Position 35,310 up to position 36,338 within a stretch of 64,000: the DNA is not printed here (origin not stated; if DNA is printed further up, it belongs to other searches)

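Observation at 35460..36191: Stand-alone triple-EIIB protein immediately downstream of a PTS EIICB permease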

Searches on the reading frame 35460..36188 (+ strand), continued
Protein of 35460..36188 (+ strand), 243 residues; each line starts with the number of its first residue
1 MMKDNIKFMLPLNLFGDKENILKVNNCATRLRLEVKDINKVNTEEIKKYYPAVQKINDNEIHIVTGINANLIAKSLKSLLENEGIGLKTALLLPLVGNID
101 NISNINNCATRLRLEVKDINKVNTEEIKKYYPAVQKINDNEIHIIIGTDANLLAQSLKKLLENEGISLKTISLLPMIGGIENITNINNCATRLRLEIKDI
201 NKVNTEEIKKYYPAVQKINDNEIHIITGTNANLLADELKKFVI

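Call 43: find_related_loci(query=A2, collection=genome_contigs, flank=6000)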
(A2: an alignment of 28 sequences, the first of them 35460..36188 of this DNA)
Query A2 (243 aa) in genome_contigs; peptide patterns used: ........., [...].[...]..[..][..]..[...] (x = any residue, [..] = any of these).
34 stretches matched a pattern; 28 encode a relative of the query (tblastn E <= 1e-3); 26 distinct loci.
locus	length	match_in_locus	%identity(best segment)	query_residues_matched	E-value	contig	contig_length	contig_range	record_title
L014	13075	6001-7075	68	3-243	1e-104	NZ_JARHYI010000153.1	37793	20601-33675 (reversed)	MAG: Brachyspira sp. isolate cluster1_bin.18 k127_109542, whole genome shotgun sequence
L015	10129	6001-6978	62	2-243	6e-97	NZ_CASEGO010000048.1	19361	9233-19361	Uncultured Brachyspira sp. isolate B53_L1_309309_idba_bin.149 B53_L1_309309_idba_bin.149.fa_scaffold_2890, whole genome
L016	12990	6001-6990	61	5-243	9e-97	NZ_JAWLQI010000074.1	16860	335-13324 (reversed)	Brachyspira pulli strain BB22 BB22_N74_l=16860_d=0.96x, whole genome shotgun sequence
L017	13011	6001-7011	63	1-243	2e-95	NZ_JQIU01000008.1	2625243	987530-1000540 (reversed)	Brachyspira sp. G79 scaffold00008, whole genome shotgun sequence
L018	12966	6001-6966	60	3-242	2e-94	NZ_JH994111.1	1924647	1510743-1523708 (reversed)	Brachyspira hampsonii 30446 isolate IDAC 161111-01 scaffold00004, whole genome shotgun sequence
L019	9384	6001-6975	63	1-243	2e-92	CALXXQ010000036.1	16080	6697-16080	MAG: uncultured Brachyspira sp. isolate E20__bin180 genome assembly, contig: E20__k127_6202169, whole genome shotgun seq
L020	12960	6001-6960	61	3-243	6e-92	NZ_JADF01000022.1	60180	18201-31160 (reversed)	Brachyspira alvinipulli ATCC 51933 T324DRAFT_scaffold00013.13_C, whole genome shotgun sequence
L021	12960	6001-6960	61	3-243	2e-91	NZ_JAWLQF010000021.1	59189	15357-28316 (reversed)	Brachyspira alvinipulli strain DD10 DD10_N21_l=59189_d=0.91x, whole genome shotgun sequence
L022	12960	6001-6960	62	3-243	1e-90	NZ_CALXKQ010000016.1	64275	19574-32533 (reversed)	MAG: uncultured Brachyspira sp. isolate BRZ_RR__bin40 BRZ_RR__NODE_465_length_64275_cov_10.545827, whole genome shotgun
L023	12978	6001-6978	63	3-243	4e-90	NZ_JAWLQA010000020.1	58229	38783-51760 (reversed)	Brachyspira intermedia strain DD9 DD9_N20_l=58229_d=0.95x, whole genome shotgun sequence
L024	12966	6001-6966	62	3-243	3e-89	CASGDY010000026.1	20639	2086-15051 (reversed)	uncultured Brachyspira sp. isolate O21_L1_389389_idba_bin.28 genome assembly, contig: O21_L1_389389_idba_bin.28.fa_scaff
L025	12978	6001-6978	61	3-243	4e-89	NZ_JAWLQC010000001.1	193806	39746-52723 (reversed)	Brachyspira intermedia strain DD32 DD32_N1_l=193806_d=0.89x, whole genome shotgun sequence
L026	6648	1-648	57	6-243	1e-79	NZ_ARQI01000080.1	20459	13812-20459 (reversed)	Brachyspira innocens ATCC 29796 strain B256 F811DRAFT_scaffold00051.51_C, whole genome shotgun sequence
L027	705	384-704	59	2-242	1e-33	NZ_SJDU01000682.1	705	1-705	Brachyspira catarrhinii strain Z12 Contig_685, whole genome shotgun sequence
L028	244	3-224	66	32-242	2e-32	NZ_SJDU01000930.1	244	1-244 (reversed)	Brachyspira catarrhinii strain Z12 Contig_942, whole genome shotgun sequence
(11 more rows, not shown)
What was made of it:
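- Tried and rejected: The repeat scan with alignment A2 worked but missed some species (call 43).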

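Call 48: search_protein_families(library=pfam, proteins=[L020:2276-5761:+, L020:7025-8131:+, L020:8202-10085:+, L020:10091-11245:+, L020:1445-2251:+, L016:7881-8987:+, L020:11290-11988:+, L020:12009-12689:+], max_evalue=0.00001)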
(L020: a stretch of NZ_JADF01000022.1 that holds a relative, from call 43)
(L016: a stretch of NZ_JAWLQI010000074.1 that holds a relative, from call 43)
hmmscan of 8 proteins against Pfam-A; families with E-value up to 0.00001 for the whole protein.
L020:2276-5761:+ (1162 aa): 4 families
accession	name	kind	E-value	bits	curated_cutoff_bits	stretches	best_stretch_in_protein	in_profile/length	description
PF01580.24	FtsK_SpoIIIE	-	9.3e-56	189.2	24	1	792-992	2-220/221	FtsK/SpoIIIE family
PF17854.6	FtsK_alpha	-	8.5e-32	109.8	22.9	1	685-784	2-101/101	FtsK alpha domain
PF09397.16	FtsK_gamma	-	2.3e-28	98.1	30.6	1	1100-1159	4-63/63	Ftsk gamma domain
PF13491.11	FtsK_4TM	-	1.3e-21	77.5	23.1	1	37-189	7-168/171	4TM region of DNA translocase FtsK/SpoIIIE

L020:7025-8131:+ (369 aa): 5 families
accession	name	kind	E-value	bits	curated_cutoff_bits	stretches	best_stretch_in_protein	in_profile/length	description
PF00005.33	ABC_tran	-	2.7e-32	112.6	25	1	21-162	2-136/137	ABC transporter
PF17912.7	OB_MalK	-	1.3e-13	52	27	1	236-291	1-53/53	MalK OB fold domain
PF02463.25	SMC_N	-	1.4e-07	31.6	40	1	29-209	23-215/220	RecF/RecN/SMC N terminal domain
PF08402.16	TOBE_2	-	1.5e-07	31.9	21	1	284-359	1-76/76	TOBE domain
PF13304.12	AAA_21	-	2.3e-06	28.4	27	0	32-97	1-63/304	AAA domain, putative AbiEii toxin, Type IV TA system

L020:8202-10085:+ (628 aa): 0 families

L020:10091-11245:+ (385 aa): 0 families

L020:1445-2251:+ (269 aa): 1 family
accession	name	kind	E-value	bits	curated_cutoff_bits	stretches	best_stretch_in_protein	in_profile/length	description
PF02673.24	BacA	-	8.8e-77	258.7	33.4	1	4-260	1-256/257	Bacitracin resistance protein BacA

L016:7881-8987:+ (369 aa): 4 families
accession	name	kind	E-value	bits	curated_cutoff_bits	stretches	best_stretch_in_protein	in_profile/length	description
PF00005.33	ABC_tran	-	2.4e-32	112.8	25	1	21-162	2-136/137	ABC transporter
PF17912.7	OB_MalK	-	1.8e-13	51.6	27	1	236-290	1-52/53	MalK OB fold domain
PF02463.25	SMC_N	-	4.6e-07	29.9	40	1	29-209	23-215/220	RecF/RecN/SMC N terminal domain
PF13304.12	AAA_21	-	3.8e-06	27.6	27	0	144-195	247-300/304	AAA domain, putative AbiEii toxin, Type IV TA system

L020:11290-11988:+ (233 aa): 0 families

L020:12009-12689:+ (227 aa): 0 families
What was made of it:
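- In B. pulli and B. alvinipulli it sits next to a MalK-like ATPase with OB/TOBE domains (call 48).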

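Call 49: predict_structure(alignment_id=A2)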
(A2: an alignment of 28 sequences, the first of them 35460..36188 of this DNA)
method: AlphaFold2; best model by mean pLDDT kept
length: 243 residues; sequences in the alignment: 28
mean_pLDDT: 79.0   pTM: 0.43
mean pLDDT of the five models: 79.0, 77.2, 70.6, 70.3, 62.8
residues with pLDDT >= 90: 63; 70-90: 129; 50-70: 42; < 50: 9
segments of 3 or more residues with pLDDT < 50: 1-5
pLDDT, mean of each block of 10 residues (from residue 1): 49 81 86 92 83 90 81 73 54 72 85 91 81 88 82 74 56 77 87 90 86 87 83 76 55
secondary structure, 60 per line:
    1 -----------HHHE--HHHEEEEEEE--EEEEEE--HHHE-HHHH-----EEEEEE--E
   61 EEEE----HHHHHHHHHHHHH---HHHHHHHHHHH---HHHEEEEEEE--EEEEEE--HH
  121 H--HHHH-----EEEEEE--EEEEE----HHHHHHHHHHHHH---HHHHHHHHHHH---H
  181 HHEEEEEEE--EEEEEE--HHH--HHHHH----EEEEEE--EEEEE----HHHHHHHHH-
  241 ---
elements in order: E21-27 E30-35 H43-46 E52-57 E60-64 H69-81 H85-95 E102-108 E111-116 H124-127 E133-138 E141-145 H150-162 H166-176 E183-189 E192-197 H205-209 E214-219 E222-226 H231-239
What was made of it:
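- The AF2 model shows three separate domains, with pLDDT 80-90 in the domains, about 55 in the linkers, and pTM 0.43 (call 49).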

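Call 53: fold_search(model_id=the predicted structure, library=pdb)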
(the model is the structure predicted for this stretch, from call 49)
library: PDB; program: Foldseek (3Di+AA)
matches with E <= 10: 1169; with E <= 0.001: 6
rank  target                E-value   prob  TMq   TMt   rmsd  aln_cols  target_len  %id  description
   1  9a3b_MODEL_1_A        6.0e-07  1.00  0.32  0.16  13.0       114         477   22  Model of E. coli PtsG by in-cell photo-crosslinking MS and deep learning (released 2023-02-24)
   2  1o2f_MODEL_1_B        1.4e-06  1.00  0.29  0.88   1.3        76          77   30  COMPLEX OF ENZYME IIAGLC AND IIBGLC PHOSPHOCARRIER PROTEIN HPR FROM ESCHERICHIA COLI NMR, RESTRAINED REGULARIZ (released 2003-05-13)
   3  3bp3_A                2.5e-06  1.00  0.29  0.84   1.3        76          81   29  Crystal structure of EIIB (released 2008-11-04)
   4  3bp8_C                4.0e-06  1.00  0.29  0.88   1.2        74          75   28  Crystal structure of Mlc/EIIB complex (released 2008-05-27)
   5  9a6a_B                4.1e-05  1.00  0.25  0.13  15.9       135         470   18  Integrative model of GLPD-PTTBC by crosslinking MS and deep learning (released 2024-09-18)
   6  3ipj_A                5.5e-04  1.00  0.29  0.70   1.6        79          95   30  The crystal structure of one domain of the PTS system, IIabc component from Clostridium difficile (released 2009-10-20)
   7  2ord_A                1.5e-03  0.84  0.17  0.12  14.2       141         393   14  Crystal structure of Acetylornithine aminotransferase (EC 2.6.1.11) (ACOAT) (TM1785) from Thermotoga maritima at 1.40  (released 2007-02-13)
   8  6hx9_B                1.9e-03  0.69  0.15  0.11  14.6       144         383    8  Putrescine transaminase from Pseudomonas putida (released 2019-06-12)
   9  7qyf_B                2.2e-03  0.66  0.17  0.11  14.2       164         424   10  Structure of the transaminase PluriZyme variant (TR2E2) (released 2023-07-26)
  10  7vno_A                2.8e-03  0.63  0.14  0.09  14.7       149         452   15  Structure of aminotransferase (released 2022-03-30)
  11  4e3q_C                2.8e-03  0.60  0.15  0.09  14.5       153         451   14  PMP-bound form of Aminotransferase crystal structure from Vibrio fluvialis (released 2012-10-10)
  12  5lh9_B                3.4e-03  0.66  0.17  0.10  13.0       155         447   11  Amine transaminase crystal structure from an uncultivated Pseudomonas species in the PLP-bound (internal aldimine) for (released 2017-03-22)
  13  6j2v_A                3.4e-03  0.57  0.15  0.10  13.3       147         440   12  GABA aminotransferase from Corynebacterium glutamicum (released 2020-01-15)
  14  2byl_A                3.6e-03  0.75  0.17  0.11  14.4       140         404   10  Structure of ornithine aminotransferase triple mutant Y85I Y55A G320F (released 2005-09-07)
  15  2byj_A                3.9e-03  0.77  0.16  0.11  13.4       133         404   11  Ornithine aminotransferase mutant Y85I (released 2005-09-07)
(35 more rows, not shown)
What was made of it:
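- On PTS EIIB, glucose superfamily (PF00367 / TIGR00826): The AF2 model (call 49) matches 1o2f_B, 3bp3_A and 3bp8_C by Foldseek with target-normalised TM 0.84-0.88 and rmsd 1.2-1.3 A (call 53).
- Closest known: EIIB. Same: Same fold (target-normalised TM 0.84-0.88, rmsd 1.2-1.3 A; call 53) and same C-x-T-R-x-R phospho-cysteine loop.
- Closest known: Mlc-EIIB. Same: It shows that an EIIB(Glc) domain can act as a phosphorylation-dependent binding module; the fold matches (call 53).
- Each domain superposes on E. coli IIBGlc (1o2f_B, 3bp3, 3bp8_C) with target-normalised TM 0.84-0.88 and rmsd 1.2-1.3 A (call 53). There is a structural precedent: the model matches the EIIB chain of the Mlc/EIIB complex 3bp8_C (call 53).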

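Call 60: list_cluster_members(proteins=[P0134, P0136, P0142, P0147, P0156, P0163, P0169, P0171, P0190, P0203])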
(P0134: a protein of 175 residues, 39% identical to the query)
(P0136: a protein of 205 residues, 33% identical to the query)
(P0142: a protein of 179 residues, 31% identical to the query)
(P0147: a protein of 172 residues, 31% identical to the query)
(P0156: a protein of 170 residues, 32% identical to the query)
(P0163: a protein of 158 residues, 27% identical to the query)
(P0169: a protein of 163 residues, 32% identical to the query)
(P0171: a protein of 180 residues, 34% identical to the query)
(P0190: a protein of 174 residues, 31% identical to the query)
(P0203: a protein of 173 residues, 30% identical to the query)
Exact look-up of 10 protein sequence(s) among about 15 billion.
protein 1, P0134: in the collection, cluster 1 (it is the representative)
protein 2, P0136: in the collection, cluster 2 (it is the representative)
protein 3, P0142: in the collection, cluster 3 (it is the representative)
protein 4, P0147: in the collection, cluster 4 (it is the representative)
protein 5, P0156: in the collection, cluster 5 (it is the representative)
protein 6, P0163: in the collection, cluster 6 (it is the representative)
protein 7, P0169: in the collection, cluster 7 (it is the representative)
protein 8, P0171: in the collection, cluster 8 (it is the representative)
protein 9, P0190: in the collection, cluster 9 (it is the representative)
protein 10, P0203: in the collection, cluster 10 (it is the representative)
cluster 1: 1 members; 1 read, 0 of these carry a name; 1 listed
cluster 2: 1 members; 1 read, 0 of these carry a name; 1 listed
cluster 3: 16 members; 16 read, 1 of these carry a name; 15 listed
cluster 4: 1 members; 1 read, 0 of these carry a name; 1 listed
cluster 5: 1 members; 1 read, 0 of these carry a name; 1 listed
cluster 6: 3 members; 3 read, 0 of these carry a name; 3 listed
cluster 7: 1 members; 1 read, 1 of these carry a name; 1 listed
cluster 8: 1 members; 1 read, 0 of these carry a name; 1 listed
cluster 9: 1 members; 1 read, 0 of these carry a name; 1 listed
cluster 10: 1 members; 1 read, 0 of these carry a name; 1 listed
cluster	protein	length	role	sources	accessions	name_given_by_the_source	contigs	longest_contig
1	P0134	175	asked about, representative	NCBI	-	-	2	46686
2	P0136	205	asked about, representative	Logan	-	-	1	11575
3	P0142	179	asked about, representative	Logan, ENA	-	-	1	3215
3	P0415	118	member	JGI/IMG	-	glucose-like phosphotransferase system IIB component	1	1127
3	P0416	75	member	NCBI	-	-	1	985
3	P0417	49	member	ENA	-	-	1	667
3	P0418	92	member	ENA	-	-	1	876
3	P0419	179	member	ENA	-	-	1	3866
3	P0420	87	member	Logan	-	-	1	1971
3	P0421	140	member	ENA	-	-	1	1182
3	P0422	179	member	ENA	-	-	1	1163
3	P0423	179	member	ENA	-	-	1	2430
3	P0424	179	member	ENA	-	-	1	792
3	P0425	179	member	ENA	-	-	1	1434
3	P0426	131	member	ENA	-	-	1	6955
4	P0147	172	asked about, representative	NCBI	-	-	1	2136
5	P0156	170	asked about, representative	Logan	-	-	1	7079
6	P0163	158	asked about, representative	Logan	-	-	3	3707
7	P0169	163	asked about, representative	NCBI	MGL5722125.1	MAG: PTS transporter subunit EIIB [Brevinema sp.]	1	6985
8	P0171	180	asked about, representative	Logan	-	-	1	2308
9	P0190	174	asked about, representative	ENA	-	-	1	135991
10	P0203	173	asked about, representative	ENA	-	-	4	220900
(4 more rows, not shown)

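Call 61: find_encoding_contigs(protein=P0203, flank=5000, max_places=1)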
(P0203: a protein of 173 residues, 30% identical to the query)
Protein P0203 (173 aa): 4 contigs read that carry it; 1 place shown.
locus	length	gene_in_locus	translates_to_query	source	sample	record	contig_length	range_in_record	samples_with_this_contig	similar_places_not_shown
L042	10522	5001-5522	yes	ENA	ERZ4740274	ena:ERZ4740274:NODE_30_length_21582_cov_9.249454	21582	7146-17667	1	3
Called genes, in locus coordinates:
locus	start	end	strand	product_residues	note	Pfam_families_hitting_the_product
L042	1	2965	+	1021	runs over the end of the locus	PF00873:ACR_tran, PF03176:MMPL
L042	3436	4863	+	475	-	PF02378:PTS_EIIC, PF00367:PTS_EIIB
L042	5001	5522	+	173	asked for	PF00367:PTS_EIIB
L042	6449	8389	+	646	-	-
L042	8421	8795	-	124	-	-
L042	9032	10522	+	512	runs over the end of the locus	PF00075:RNase_H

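Call 62: find_encoding_contigs(protein=P0134, flank=5000, max_places=1)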
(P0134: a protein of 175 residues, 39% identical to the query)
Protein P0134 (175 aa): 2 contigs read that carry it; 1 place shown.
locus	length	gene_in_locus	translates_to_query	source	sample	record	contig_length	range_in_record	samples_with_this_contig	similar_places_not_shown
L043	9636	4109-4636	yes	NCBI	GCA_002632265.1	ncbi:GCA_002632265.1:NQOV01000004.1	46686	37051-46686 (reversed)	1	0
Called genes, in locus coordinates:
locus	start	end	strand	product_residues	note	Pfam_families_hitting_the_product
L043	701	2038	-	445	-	PF00515:TPR_1 (faint), PF07719:TPR_2 (faint), PF13432:TPR_16 (weak), PF09851:SHOCT (faint), PF05036:SPOR (faint)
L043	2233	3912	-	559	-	PF01921:tRNA-synt_1f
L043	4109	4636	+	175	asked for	PF00367:PTS_EIIB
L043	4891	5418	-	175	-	PF00367:PTS_EIIB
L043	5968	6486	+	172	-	PF00367:PTS_EIIB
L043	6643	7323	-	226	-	PF13462:Thioredoxin_4, PF13098:Thioredoxin_2 (weak), PF01323:DSBA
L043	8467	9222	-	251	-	PF01138:RNase_PH, PF03725:RNase_PH_C (weak)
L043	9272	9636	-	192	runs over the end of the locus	PF01699:Na_Ca_ex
